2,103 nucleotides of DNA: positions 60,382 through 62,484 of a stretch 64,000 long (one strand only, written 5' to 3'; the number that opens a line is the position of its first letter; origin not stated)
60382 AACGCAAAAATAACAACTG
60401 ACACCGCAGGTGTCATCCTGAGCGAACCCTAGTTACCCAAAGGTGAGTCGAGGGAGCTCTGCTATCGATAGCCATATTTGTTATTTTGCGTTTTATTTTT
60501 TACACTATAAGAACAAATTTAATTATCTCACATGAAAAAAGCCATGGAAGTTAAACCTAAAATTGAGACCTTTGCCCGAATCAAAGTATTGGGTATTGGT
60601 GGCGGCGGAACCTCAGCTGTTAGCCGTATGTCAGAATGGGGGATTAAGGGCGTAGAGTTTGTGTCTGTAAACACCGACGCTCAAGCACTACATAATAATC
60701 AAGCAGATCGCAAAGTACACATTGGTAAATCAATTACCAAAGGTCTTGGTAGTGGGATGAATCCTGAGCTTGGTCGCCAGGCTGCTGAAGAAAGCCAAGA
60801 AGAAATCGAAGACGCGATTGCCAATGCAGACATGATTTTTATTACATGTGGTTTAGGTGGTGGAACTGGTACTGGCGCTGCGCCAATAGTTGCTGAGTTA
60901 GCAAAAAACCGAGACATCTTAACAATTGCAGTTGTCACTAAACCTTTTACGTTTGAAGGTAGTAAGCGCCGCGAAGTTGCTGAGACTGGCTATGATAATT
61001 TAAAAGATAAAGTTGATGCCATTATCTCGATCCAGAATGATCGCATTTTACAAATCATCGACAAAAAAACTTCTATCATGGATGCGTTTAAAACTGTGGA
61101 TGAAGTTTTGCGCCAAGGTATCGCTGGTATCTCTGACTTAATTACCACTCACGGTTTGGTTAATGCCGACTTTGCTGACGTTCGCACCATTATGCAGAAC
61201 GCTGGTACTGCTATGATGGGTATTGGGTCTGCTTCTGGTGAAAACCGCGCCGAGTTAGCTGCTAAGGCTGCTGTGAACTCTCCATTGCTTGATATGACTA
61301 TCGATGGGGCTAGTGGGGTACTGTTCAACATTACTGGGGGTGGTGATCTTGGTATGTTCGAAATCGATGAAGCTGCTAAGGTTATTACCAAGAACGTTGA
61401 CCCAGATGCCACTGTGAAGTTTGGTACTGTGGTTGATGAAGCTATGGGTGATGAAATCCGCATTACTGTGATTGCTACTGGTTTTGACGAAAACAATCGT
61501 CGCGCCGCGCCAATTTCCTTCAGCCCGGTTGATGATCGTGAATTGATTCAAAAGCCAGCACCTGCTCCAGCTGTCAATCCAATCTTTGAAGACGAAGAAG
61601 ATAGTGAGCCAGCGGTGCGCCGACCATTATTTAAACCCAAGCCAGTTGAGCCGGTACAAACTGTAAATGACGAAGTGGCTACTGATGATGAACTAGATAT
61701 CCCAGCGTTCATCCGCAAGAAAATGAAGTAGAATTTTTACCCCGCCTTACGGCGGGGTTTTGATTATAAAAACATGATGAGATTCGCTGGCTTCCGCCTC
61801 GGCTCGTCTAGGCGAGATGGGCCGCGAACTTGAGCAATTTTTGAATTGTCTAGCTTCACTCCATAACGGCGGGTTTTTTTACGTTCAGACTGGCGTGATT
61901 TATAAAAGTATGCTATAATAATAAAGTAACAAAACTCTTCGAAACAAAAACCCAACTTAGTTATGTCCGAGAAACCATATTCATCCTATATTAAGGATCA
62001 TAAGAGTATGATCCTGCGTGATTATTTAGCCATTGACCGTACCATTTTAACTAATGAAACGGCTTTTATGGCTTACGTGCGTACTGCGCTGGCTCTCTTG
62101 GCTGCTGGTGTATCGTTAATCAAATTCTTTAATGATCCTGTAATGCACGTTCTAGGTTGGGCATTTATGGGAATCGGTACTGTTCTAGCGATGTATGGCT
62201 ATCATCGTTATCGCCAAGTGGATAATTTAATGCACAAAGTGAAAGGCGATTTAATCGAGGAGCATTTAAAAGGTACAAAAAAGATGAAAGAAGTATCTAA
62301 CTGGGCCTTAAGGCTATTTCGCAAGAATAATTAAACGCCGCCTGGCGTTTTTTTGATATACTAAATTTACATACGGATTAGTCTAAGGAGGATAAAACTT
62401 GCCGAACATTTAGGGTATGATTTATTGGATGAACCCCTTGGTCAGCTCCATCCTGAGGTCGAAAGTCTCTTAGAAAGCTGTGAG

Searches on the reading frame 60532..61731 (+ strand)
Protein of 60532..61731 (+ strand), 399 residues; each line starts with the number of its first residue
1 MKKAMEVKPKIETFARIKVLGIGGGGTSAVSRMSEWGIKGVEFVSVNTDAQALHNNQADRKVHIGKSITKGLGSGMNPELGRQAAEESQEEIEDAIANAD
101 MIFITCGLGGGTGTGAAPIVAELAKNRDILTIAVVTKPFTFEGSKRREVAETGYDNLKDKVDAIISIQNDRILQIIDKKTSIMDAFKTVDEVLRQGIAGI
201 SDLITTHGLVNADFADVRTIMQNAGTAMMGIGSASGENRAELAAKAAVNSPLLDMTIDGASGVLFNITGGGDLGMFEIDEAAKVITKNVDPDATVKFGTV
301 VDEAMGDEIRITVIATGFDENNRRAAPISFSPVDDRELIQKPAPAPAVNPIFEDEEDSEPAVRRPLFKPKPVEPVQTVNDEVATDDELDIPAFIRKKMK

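Call 18: search_protein_families(library=pfam, proteins=[window:60532-61731:+])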
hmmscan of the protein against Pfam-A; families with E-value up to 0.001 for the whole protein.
window:60532-61731:+ (399 aa): 3 families
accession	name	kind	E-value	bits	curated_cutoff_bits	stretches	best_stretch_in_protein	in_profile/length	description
PF00091.31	Tubulin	-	1.8e-46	159.2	33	1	16-177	1-190/190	Tubulin/FtsZ family, GTPase domain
PF12327.13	FtsZ_C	-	2.8e-36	124.2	27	1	225-319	1-95/95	FtsZ family, C-terminal domain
PF04055.27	Radical_SAM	-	0.0008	20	29.5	0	81-208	22-152/166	Radical SAM superfamily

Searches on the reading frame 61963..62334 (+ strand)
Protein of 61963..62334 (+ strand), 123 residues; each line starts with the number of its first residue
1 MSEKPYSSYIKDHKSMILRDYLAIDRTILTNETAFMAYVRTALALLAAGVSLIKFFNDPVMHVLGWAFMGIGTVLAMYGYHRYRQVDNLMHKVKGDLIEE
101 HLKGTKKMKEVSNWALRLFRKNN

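Call 18: search_protein_families(library=pfam, proteins=[window:61963-62334:+])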
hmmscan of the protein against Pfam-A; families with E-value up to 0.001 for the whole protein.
window:61963-62334:+ (123 aa): 1 family
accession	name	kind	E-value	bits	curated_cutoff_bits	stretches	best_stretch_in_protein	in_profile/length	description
PF02656.20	DUF202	-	1.3e-13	51.6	23.4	1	26-87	1-66/68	Domain of unknown function (DUF202)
